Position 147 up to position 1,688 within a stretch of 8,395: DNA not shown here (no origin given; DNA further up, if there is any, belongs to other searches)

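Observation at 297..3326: Compact tpsB-tpsA two-partner secretion operon with a miniature 413-aa TpsA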

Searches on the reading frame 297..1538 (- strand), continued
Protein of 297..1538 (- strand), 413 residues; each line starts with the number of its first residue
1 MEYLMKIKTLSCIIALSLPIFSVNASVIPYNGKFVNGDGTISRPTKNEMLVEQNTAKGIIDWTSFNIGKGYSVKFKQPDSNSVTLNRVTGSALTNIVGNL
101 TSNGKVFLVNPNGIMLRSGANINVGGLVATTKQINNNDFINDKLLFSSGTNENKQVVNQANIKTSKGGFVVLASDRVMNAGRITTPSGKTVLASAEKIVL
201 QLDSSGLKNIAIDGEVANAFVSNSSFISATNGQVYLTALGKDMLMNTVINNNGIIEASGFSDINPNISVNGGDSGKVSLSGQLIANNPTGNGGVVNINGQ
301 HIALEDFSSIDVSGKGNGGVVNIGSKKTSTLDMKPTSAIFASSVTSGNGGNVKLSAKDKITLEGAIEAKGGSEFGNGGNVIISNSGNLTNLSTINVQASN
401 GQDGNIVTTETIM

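Call 59: fold_search(model_id=the predicted structure, library=pdb)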
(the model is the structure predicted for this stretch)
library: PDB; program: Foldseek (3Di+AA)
matches with E <= 10: 114; with E <= 0.001: 11
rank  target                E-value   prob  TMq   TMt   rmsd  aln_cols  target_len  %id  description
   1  8cpk_B                1.5e-34  1.00  0.90  0.96   1.4       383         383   45  Crystal structure of EtpA secretion domain from Enterotoxigenic Escherichia coli (released 2024-01-10)
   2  8cpk_A                1.7e-34  1.00  0.90  0.96   1.4       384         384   45  Crystal structure of EtpA secretion domain from Enterotoxigenic Escherichia coli (released 2024-01-10)
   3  8vbb_A                1.5e-27  1.00  0.91  0.36   1.2       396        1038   43  The secreted adhesin EtpA of Enterotoxigenic Escherichia coli in complex with the mouse mAb 1G05 (released 2024-09-04)
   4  2odl                  3.2e-19  1.00  0.73  0.80   6.1       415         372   23  Crystal structure of the HMW1 secretion domain from Haemophilus influenzae (released 2007-08-21)
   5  4i84_B                2.9e-17  1.00  0.52  0.76   8.7       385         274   26  The crystal structure of the Haemophilus influenzae HxuA secretion domain involved in the two-partner secretion pathwa (released 2013-11-13)
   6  4rm6                  3.0e-17  1.00  0.56  0.31  11.0       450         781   25  Crystal structure of Hemopexin Binding Protein (released 2016-05-18)
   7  4rt6_A                5.5e-17  1.00  0.56  0.30  10.7       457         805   25  Structure of a complex between hemopexin and hemopexin binding protein (released 2016-05-18)
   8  4i84_A                1.6e-16  1.00  0.54  0.74   8.7       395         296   25  The crystal structure of the Haemophilus influenzae HxuA secretion domain involved in the two-partner secretion pathwa (released 2013-11-13)
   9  1rwr                  2.8e-04  1.00  0.37  0.49   9.1       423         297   13  Crystal structure of filamentous hemagglutinin secretion domain (released 2004-04-13)
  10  6pzl                  4.8e-04  1.00  0.38  0.61   5.3       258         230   16  P. mirabilis hemolysin A mutant - Q125A (released 2020-08-05)
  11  5kdk                  8.7e-04  1.00  0.34  0.56   6.8       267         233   16  Truncated hemolysin A from P. mirabilis at 2.0 Angstroms resolution crystallized in a high salt condition (released 2017-06-14)
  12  4w8r                  1.1e-03  1.00  0.35  0.56   7.2       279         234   14  Crystal structure of hemolysin A Y134F from P. mirabilis at 1.5 Angstroms resolution (released 2015-10-07)
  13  3fy3                  2.3e-03  1.00  0.36  0.57   5.5       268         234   16  Crystal structure of truncated hemolysin A from P. mirabilis (released 2009-06-02)
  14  4w8t                  2.4e-03  1.00  0.35  0.56   5.8       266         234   14  Crystal structure of truncated hemolysin A Q125S from P. mirabilis at 1.5 Angstroms resolution (released 2015-10-07)
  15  4w8s                  2.6e-03  1.00  0.34  0.55   5.8       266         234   14  Crystal structure of truncated hemolysin A Q125S/Y134S from P. mirabilis at 1.5 Angstroms resolution (released 2015-10-07)
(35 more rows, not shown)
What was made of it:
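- On EtpBAC / HMW1ABC-type glycosylated adhesin systems: TM 0.90 to 8cpk (call 59).
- Closest known: Laboratory-made TPS-domain fragments. Same: Foldseek finds 8cpk, 2odl, 1rwr and 3fy3 (call 59).
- The fold is essentially identical to the EtpA NTS (call 59).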

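Call 72: list_cluster_members(proteins=[P0001, window:300-1526:-, P0269, P0010])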
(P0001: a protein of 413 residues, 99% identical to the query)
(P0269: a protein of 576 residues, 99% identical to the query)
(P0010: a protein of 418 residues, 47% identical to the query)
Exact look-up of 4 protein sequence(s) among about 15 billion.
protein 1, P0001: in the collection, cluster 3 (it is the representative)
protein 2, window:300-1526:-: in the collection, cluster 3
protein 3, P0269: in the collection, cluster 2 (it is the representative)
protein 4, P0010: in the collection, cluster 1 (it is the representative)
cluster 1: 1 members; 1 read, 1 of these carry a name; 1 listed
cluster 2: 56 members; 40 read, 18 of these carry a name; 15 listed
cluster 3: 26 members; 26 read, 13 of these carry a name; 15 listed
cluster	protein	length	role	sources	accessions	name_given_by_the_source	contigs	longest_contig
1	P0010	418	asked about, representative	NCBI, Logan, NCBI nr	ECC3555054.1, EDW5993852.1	filamentous hemagglutinin N-terminal domain-containing protein [Salmonella enterica ...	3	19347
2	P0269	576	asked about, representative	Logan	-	-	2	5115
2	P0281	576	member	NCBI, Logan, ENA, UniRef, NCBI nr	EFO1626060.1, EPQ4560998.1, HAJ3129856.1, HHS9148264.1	POTRA domain-containing protein [Escherichia coli] | POTRA domain-containing protein n=1 Tax=Escherichia coli TaxID=562 RepID=UPI000BE821A3 | ShlB/FhaC/HecB family hemolysin secretion/activation protein [Escherichia coli]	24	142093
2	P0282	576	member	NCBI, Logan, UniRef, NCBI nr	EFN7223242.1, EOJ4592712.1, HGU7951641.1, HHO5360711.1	POTRA domain-containing protein [Escherichia coli] | POTRA domain-containing protein n=1 Tax=Escherichia coli TaxID=562 RepID=UPI001C52B089 | ShlB/FhaC/HecB family hemolysin secretion/activation protein [Escherichia coli]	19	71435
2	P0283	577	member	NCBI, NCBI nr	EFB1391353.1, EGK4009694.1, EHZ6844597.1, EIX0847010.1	ShlB/FhaC/HecB family hemolysin secretion/activation protein [Escherichia coli]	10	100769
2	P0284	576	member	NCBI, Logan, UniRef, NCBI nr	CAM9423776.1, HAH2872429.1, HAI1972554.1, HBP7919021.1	TPA: hypothetical protein GF732_22985 [Escherichia coli] | POTRA domain-containing protein n=3 Tax=Escherichia coli TaxID=562 RepID=UPI000B4279B7 | POTRA domain-containing protein [Escherichia coli]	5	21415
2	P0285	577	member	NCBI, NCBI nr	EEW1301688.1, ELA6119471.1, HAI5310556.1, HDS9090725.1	TPA: ShlB/FhaC/HecB family hemolysin secretion/activation protein [Escherichia coli] | ShlB/FhaC/HecB family hemolysin secretion/activation protein [Escherichia coli]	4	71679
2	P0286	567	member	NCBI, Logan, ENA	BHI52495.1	ShlB/FhaC/HecB family hemolysin secretion/activation protein (plasmid) [Escherichia coli]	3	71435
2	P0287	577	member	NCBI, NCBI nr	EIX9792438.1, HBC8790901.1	ShlB/FhaC/HecB family hemolysin secretion/activation protein [Klebsiella pneumoniae]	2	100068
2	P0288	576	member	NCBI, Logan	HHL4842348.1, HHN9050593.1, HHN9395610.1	TPA: ShlB/FhaC/HecB family hemolysin secretion/activation protein [Escherichia coli]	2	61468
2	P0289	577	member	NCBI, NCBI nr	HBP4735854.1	TPA: ShlB/FhaC/HecB family hemolysin secretion/activation protein [Escherichia coli] | ShlB/FhaC/HecB family hemolysin secretion/activation protein [Escherichia coli]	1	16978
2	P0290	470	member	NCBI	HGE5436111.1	TPA: ShlB/FhaC/HecB family hemolysin secretion/activation protein, partial [Escherichia ...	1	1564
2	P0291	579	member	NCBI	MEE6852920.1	POTRA domain-containing protein [Escherichia coli :H21]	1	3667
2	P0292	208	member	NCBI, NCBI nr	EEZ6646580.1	ShlB/FhaC/HecB family hemolysin secretion/activation protein, partial [Escherichia coli] | ShlB/FhaC/HecB family hemolysin secretion/activation protein [Escherichia coli]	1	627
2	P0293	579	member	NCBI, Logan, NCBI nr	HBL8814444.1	TPA: ShlB/FhaC/HecB family hemolysin secretion/activation protein [Escherichia coli] | ShlB/FhaC/HecB family hemolysin secretion/activation protein [Escherichia coli]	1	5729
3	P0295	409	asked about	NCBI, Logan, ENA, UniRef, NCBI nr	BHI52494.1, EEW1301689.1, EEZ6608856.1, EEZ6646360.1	filamentous hemagglutinin N-terminal domain-containing protein [Escherichia coli] | Two-partner secreted adhesin EtpA n=2 Tax=Escherichia coli TaxID=562 ...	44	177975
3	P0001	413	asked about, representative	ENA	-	-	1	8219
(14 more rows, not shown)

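Call 73: find_encoding_contigs(protein=P0295, flank=10000, max_places=8)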
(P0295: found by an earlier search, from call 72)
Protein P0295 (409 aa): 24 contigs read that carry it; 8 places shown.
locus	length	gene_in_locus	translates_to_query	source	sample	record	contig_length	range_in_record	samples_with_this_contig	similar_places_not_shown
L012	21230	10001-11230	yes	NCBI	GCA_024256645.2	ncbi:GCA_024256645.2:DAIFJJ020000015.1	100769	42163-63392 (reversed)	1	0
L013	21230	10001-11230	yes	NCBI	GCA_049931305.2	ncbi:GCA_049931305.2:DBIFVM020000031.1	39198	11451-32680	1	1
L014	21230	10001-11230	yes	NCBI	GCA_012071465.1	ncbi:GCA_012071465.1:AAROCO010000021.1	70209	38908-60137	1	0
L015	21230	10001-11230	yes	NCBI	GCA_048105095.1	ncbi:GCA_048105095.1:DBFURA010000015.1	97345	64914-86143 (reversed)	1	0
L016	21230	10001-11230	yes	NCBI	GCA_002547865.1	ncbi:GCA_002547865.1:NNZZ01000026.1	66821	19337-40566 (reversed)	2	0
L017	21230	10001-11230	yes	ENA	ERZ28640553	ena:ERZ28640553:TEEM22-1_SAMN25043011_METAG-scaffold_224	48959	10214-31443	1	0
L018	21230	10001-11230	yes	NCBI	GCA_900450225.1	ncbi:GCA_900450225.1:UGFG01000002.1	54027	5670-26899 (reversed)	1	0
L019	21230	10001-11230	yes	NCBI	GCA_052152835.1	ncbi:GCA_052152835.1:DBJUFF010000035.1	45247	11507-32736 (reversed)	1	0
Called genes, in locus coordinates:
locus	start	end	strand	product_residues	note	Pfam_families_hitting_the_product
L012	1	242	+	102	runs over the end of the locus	-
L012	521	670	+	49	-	PF01848:HOK_GEF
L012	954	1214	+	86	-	PF10723:RepB-RCR_reg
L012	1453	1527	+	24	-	PF08048:RepA1_leader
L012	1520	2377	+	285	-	PF02387:IncFII_repA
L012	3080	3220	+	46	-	-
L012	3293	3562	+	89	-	-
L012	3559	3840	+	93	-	PF05016:ParE_toxin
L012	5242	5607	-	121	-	-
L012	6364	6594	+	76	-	-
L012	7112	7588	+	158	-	PF05591:T6SS_VipA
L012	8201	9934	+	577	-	PF08479:POTRA_2, PF03865:ShlB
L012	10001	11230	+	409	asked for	PF05860:TPS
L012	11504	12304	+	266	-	PF01527:HTH_Tnp_1, PF00665:rve, PF13683:rve_3, PF13333:rve_2 (weak)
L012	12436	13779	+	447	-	PF13449:Phytase-like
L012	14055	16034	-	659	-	PF05787:PhoX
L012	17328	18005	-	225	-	PF13384:HTH_23 (faint), PF13518:HTH_28 (faint), PF13542:HTH_Tnp_ISL3 (faint), PF01527:HTH_Tnp_1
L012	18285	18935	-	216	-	PF03692:CxxCxxCC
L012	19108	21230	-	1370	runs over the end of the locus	PF02395:Peptidase_S6, PF24078:Beta-sol_PIC_HAP1_IgA0_2nd, PF03797:Autotransporter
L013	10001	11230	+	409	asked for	PF05860:TPS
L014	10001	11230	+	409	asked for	PF05860:TPS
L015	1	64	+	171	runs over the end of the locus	-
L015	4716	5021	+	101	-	PF03333:PapB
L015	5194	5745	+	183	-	-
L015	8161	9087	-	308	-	PF13191:AAA_16, PF25199:nSTAND_NTPase5 (faint), PF13401:AAA_22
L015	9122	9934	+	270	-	-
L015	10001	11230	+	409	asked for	PF05860:TPS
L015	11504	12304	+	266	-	PF01527:HTH_Tnp_1, PF00665:rve, PF13683:rve_3, PF13333:rve_2 (weak)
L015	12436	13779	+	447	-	PF13449:Phytase-like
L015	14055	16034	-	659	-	PF05787:PhoX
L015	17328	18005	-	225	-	PF13384:HTH_23 (faint), PF13518:HTH_28 (faint), PF13542:HTH_Tnp_ISL3 (faint), PF01527:HTH_Tnp_1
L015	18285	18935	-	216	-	PF03692:CxxCxxCC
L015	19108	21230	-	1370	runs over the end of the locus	PF02395:Peptidase_S6, PF24078:Beta-sol_PIC_HAP1_IgA0_2nd, PF03797:Autotransporter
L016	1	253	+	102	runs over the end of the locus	-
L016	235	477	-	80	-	-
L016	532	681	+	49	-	PF01848:HOK_GEF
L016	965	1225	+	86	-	PF10723:RepB-RCR_reg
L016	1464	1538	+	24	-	PF08048:RepA1_leader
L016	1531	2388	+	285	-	PF02387:IncFII_repA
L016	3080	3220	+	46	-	-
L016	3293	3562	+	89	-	-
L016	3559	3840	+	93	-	PF05016:ParE_toxin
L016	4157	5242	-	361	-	PF14319:Zn_Tnp_IS91, PF04986:Y2_Tnp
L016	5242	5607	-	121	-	-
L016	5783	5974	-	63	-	-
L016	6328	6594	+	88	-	-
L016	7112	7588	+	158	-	PF05591:T6SS_VipA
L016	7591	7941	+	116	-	PF05943:VipB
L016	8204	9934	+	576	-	PF08479:POTRA_2, PF03865:ShlB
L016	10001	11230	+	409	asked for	PF05860:TPS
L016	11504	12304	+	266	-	PF01527:HTH_Tnp_1, PF00665:rve, PF13683:rve_3, PF13333:rve_2 (weak)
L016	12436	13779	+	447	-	PF13449:Phytase-like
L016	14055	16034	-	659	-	PF05787:PhoX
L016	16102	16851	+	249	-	PF13276:HTH_21, PF00665:rve, PF13683:rve_3, PF13333:rve_2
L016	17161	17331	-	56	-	PF05717:TnpB_IS66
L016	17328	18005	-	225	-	PF13384:HTH_23 (faint), PF13518:HTH_28 (faint), PF13542:HTH_Tnp_ISL3 (faint), PF01527:HTH_Tnp_1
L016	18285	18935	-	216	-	PF03692:CxxCxxCC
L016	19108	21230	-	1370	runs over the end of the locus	PF02395:Peptidase_S6, PF24078:Beta-sol_PIC_HAP1_IgA0_2nd, PF03797:Autotransporter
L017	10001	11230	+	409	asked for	PF05860:TPS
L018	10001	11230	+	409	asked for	PF05860:TPS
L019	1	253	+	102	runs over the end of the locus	-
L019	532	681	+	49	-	PF01848:HOK_GEF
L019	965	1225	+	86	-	PF10723:RepB-RCR_reg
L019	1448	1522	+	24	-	PF08048:RepA1_leader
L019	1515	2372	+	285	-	PF02387:IncFII_repA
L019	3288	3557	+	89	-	-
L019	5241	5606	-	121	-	-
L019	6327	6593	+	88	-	-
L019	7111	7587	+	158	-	PF05591:T6SS_VipA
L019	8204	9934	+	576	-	PF08479:POTRA_2, PF03865:ShlB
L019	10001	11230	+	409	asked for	PF05860:TPS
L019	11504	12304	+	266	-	PF01527:HTH_Tnp_1, PF00665:rve, PF13683:rve_3, PF13333:rve_2 (weak)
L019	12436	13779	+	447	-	PF13449:Phytase-like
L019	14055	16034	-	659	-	PF05787:PhoX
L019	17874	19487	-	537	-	PF13007:LZ_Tnp_IS66, PF13005:zf-IS66, PF03050:DDE_Tnp_IS66, PF13817:DDE_Tnp_IS66_C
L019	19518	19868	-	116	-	PF05717:TnpB_IS66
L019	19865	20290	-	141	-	PF01527:HTH_Tnp_1, PF13384:HTH_23 (weak)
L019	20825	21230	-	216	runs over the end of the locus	PF03692:CxxCxxCC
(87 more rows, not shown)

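Call 74: search_protein_families(proteins=[L016:19108-21228:-, L016:12436-13776:+, L016:18285-18932:-], library=ncbifam, max_evalue=0.001)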
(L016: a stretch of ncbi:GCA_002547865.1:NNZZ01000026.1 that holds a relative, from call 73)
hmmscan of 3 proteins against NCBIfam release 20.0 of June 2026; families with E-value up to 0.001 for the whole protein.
L016:19108-21228:- (706 aa): 1 family
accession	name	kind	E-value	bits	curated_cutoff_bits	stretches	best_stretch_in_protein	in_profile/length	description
TIGR01414.1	autotrans_barl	domain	1e-74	252.2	16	1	296-706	2-432/432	autotransporter outer membrane beta-barrel domain-containing protein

L016:12436-13776:+ (447 aa): 0 families

L016:18285-18932:- (215 aa): 0 families
